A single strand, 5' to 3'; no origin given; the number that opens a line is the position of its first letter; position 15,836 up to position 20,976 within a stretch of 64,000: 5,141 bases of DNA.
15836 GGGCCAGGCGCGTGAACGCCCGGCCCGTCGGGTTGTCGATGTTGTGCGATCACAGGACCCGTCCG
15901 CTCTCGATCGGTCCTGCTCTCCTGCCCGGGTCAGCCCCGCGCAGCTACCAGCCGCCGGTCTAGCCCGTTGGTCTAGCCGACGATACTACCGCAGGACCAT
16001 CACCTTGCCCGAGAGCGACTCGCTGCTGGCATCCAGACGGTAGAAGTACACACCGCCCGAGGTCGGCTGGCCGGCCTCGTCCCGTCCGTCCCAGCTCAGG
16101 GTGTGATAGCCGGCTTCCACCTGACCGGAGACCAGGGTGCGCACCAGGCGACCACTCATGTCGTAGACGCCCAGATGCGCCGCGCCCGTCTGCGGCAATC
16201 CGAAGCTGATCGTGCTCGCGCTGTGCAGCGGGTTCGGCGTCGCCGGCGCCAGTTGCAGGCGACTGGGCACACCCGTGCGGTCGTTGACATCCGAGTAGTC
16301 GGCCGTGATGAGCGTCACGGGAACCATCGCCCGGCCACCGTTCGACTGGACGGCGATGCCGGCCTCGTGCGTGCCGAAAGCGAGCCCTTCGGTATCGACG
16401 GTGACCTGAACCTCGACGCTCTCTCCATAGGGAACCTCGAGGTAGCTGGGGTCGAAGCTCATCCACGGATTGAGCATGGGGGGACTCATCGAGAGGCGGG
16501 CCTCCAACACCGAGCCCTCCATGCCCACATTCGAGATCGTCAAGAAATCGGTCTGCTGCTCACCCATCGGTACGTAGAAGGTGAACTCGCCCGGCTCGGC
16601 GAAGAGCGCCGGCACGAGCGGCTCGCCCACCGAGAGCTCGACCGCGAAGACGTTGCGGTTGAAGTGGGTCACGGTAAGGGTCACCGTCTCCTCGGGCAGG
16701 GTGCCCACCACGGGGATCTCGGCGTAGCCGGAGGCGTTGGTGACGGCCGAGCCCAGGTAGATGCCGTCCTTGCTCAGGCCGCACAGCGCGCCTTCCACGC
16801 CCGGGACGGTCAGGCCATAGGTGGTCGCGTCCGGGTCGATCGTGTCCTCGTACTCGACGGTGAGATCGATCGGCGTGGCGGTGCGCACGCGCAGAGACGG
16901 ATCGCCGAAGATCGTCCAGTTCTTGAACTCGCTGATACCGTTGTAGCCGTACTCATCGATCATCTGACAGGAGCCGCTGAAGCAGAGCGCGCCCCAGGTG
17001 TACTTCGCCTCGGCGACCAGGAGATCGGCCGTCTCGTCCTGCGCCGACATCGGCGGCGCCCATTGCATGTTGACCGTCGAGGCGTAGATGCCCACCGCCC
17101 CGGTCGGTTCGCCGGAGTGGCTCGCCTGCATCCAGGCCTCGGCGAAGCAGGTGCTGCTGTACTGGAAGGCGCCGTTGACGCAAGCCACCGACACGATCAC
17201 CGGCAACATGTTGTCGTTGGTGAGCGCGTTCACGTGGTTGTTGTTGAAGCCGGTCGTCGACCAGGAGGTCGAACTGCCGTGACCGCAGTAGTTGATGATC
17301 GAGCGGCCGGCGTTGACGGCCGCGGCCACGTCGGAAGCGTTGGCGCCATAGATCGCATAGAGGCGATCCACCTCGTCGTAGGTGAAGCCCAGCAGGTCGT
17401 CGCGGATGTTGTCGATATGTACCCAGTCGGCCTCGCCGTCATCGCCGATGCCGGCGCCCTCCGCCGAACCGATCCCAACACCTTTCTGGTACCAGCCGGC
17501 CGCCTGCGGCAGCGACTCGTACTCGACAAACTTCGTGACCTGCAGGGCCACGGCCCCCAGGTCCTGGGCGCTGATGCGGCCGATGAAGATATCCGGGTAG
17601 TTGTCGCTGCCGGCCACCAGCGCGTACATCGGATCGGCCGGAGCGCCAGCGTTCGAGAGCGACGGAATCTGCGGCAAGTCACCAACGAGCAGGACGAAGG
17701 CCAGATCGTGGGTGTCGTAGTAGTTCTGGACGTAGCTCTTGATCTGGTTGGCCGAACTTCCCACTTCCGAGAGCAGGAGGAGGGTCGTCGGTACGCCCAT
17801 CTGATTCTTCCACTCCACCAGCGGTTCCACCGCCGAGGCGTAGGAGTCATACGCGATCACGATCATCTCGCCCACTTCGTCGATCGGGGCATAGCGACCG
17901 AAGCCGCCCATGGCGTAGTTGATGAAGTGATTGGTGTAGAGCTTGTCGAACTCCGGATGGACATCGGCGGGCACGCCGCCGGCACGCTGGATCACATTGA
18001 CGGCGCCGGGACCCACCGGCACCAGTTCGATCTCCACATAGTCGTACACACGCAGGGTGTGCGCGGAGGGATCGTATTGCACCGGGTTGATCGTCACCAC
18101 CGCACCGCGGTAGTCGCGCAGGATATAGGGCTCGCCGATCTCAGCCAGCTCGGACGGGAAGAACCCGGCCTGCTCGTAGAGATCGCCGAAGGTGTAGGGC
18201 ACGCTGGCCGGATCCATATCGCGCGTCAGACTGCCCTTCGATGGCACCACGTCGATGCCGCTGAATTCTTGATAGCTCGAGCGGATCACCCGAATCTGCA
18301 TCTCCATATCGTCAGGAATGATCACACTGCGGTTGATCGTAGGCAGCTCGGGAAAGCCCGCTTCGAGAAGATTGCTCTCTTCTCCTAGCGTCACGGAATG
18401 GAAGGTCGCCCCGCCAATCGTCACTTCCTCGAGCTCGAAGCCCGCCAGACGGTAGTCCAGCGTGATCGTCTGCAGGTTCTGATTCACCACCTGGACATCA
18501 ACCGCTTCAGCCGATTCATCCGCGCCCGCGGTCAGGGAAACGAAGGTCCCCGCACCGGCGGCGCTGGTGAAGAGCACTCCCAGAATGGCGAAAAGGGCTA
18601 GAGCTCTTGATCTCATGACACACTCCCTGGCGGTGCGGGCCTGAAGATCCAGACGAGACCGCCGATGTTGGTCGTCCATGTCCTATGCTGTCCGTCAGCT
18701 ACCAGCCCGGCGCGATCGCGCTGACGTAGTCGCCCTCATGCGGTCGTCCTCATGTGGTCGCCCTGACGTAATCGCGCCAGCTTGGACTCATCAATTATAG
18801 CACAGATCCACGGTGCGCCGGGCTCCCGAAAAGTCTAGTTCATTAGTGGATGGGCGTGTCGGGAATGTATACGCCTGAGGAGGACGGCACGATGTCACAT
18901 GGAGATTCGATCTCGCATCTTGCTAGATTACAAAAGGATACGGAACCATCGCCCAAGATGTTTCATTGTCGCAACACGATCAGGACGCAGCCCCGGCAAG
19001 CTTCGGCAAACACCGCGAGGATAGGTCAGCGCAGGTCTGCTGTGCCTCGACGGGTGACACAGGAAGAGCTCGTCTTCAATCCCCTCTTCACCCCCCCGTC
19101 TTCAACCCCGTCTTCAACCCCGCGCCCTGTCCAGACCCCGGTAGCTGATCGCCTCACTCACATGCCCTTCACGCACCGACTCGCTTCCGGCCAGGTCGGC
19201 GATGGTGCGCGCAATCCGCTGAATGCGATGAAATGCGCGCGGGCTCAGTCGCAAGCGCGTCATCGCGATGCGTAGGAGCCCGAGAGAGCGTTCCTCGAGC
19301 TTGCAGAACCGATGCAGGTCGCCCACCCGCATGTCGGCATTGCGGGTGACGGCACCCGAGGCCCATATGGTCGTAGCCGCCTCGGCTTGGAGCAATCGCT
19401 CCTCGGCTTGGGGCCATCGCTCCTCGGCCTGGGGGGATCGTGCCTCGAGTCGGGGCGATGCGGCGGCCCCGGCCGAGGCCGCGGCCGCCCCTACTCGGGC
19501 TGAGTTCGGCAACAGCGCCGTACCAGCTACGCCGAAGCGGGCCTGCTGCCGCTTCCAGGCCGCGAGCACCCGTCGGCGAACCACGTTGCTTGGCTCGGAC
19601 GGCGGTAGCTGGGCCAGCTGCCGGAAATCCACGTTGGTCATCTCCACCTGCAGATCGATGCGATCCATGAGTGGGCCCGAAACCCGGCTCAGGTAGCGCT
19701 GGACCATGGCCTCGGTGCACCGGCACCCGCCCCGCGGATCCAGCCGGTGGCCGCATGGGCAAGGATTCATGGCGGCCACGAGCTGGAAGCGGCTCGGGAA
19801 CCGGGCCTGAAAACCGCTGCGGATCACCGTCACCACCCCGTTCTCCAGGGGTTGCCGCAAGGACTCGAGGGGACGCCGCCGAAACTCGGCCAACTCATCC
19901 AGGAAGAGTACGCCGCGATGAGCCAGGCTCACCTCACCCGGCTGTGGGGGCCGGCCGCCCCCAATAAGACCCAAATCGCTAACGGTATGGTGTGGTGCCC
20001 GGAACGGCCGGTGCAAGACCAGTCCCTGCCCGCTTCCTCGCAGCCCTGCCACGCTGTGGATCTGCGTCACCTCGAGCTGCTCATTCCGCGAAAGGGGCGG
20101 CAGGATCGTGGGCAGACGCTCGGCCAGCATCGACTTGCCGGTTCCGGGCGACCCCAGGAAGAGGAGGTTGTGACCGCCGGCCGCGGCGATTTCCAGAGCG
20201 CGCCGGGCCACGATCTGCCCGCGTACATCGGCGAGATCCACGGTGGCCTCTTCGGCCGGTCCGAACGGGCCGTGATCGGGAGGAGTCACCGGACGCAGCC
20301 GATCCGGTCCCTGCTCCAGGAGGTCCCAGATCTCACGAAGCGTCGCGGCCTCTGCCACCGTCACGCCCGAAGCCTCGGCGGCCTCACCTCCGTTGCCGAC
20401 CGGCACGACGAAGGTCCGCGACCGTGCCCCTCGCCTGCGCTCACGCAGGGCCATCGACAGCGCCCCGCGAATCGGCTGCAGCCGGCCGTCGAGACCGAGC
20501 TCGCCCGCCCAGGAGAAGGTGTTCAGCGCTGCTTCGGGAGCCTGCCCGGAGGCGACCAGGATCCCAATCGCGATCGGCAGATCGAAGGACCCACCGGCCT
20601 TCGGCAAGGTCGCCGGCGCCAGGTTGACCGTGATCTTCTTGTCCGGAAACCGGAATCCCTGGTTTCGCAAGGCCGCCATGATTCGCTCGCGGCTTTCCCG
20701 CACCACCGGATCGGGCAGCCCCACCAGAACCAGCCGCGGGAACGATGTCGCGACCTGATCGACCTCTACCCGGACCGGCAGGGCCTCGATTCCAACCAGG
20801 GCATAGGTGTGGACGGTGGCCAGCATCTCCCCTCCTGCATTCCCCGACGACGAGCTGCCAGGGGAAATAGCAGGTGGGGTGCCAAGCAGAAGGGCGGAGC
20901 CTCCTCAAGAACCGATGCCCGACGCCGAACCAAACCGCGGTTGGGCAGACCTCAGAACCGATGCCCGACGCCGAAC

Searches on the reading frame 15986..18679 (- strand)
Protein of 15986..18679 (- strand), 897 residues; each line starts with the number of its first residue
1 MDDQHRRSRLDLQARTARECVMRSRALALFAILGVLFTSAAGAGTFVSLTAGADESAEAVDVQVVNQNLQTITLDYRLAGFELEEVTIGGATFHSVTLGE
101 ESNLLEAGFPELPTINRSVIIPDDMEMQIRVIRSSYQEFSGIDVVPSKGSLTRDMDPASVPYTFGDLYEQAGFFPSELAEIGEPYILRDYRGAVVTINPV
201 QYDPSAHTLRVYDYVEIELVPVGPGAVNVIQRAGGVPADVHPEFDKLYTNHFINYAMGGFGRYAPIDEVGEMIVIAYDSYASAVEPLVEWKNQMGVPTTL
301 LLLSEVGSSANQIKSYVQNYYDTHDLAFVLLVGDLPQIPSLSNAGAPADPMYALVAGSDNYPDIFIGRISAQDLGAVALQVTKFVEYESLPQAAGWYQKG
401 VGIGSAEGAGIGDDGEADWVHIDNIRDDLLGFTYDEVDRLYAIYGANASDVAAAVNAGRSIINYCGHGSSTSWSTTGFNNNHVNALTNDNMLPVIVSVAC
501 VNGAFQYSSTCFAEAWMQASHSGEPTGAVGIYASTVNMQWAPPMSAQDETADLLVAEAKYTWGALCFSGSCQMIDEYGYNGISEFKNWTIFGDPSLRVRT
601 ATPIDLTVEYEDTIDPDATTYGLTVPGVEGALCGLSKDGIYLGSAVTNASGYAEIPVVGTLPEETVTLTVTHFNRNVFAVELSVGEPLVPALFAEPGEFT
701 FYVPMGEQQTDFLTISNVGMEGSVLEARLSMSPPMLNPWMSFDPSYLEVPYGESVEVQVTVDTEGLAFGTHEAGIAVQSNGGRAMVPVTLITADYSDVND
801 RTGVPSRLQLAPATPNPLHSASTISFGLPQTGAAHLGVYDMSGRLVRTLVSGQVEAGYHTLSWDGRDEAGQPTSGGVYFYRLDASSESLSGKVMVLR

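Call 18: search_protein_families(library=pfam, proteins=[window:15986-18679:-], max_evalue=0.00001)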
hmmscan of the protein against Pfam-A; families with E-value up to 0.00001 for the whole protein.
window:15986-18679:- (897 aa): 4 families
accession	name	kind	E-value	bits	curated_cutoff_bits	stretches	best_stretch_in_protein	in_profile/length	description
PF01364.23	Peptidase_C25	-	2.1e-52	179.1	23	1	272-598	1-374/374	Peptidase family C25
PF08126.16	Propeptide_C25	-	2.2e-32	112.3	22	1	60-219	9-170/205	Propeptide_C25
PF13860.13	FlgD_ig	-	1.4e-10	41.4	27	1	833-886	24-77/79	FlgD Ig-like domain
PF03785.20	Peptidase_C25_C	-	1.8e-06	28.2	25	1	627-676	24-72/79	Peptidase family C25, C terminal ig-like domain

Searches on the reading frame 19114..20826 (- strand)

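Call 18: search_protein_families(library=pfam, proteins=[window:19114-20826:-], max_evalue=0.00001)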
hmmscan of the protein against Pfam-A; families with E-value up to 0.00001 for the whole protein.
window:19114-20826:- (570 aa): 5 families
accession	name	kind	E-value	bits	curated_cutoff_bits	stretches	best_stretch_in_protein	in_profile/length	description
PF01078.27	Mg_chelatase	-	6.7e-92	307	20.3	1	197-402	1-205/207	Magnesium chelatase, subunit ChlI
PF13541.12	ChlI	-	1.9e-37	128.3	27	1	21-145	2-121/121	Subunit ChlI of Mg-chelatase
PF13335.12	Mg_chelatase_C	-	4e-25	88.7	26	1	411-563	2-94/94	Magnesium chelatase, subunit ChlI C-terminal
PF07728.20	AAA_5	-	9.1e-10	39.1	22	1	220-363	1-132/139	AAA domain (dynein-related subfamily)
PF00493.29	MCM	-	5.2e-07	29.4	23.3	0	296-356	114-174/224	MCM P-loop domain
